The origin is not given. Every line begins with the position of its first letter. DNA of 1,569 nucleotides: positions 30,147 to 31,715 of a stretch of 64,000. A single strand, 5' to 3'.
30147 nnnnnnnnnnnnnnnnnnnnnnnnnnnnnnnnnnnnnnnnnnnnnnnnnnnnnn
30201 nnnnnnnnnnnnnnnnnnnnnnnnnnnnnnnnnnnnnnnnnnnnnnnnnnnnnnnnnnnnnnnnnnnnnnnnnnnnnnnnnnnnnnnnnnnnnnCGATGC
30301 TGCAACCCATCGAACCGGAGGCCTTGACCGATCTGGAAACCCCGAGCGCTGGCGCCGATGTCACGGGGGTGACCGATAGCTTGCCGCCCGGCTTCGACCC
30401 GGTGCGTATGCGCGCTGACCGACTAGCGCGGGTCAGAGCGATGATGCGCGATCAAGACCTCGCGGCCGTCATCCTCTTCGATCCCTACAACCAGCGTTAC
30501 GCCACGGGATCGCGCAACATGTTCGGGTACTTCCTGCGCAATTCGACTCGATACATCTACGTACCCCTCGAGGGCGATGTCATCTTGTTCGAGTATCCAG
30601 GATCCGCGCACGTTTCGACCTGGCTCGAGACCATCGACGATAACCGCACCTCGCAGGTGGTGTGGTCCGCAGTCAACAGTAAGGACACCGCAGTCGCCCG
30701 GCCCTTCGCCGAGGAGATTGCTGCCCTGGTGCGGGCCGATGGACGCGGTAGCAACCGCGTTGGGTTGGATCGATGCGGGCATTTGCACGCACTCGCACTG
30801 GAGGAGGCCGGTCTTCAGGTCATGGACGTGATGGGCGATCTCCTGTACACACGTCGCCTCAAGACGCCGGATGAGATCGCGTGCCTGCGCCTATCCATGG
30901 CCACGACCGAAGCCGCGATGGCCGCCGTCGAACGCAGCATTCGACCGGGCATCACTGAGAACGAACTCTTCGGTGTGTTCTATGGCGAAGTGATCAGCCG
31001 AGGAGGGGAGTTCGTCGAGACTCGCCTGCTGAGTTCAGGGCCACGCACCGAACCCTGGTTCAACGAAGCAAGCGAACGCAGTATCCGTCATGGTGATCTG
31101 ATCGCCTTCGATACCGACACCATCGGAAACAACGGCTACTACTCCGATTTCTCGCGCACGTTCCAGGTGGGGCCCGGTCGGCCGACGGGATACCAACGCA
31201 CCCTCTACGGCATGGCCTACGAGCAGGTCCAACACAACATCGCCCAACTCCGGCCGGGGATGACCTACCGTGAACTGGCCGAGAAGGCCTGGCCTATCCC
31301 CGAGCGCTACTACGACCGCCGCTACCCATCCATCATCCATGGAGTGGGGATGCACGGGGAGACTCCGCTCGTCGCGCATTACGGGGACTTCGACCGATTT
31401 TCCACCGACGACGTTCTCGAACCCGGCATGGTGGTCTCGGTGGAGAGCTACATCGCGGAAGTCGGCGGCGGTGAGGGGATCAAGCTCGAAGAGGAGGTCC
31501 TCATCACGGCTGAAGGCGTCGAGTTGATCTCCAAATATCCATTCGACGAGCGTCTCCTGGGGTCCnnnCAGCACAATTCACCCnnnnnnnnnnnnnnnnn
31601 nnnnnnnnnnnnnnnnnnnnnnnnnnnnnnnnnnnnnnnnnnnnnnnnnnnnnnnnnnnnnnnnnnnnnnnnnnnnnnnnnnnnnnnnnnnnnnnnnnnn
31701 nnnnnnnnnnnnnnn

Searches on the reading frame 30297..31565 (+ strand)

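Call 67: search_protein_families(library=pfam, proteins=[window:30297-31565:+], max_evalue=0.001)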
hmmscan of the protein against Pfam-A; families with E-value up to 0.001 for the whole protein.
window:30297-31565:+ (423 aa): 2 families
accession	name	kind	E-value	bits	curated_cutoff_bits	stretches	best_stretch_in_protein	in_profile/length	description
PF00557.29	Peptidase_M24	-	9.8e-35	120.6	23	1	196-405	2-208/208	Metallopeptidase family M24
PF01321.24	Creatinase_N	-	1.3e-08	35.9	22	1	42-159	1-95/128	Creatinase/Prolidase N-terminal domain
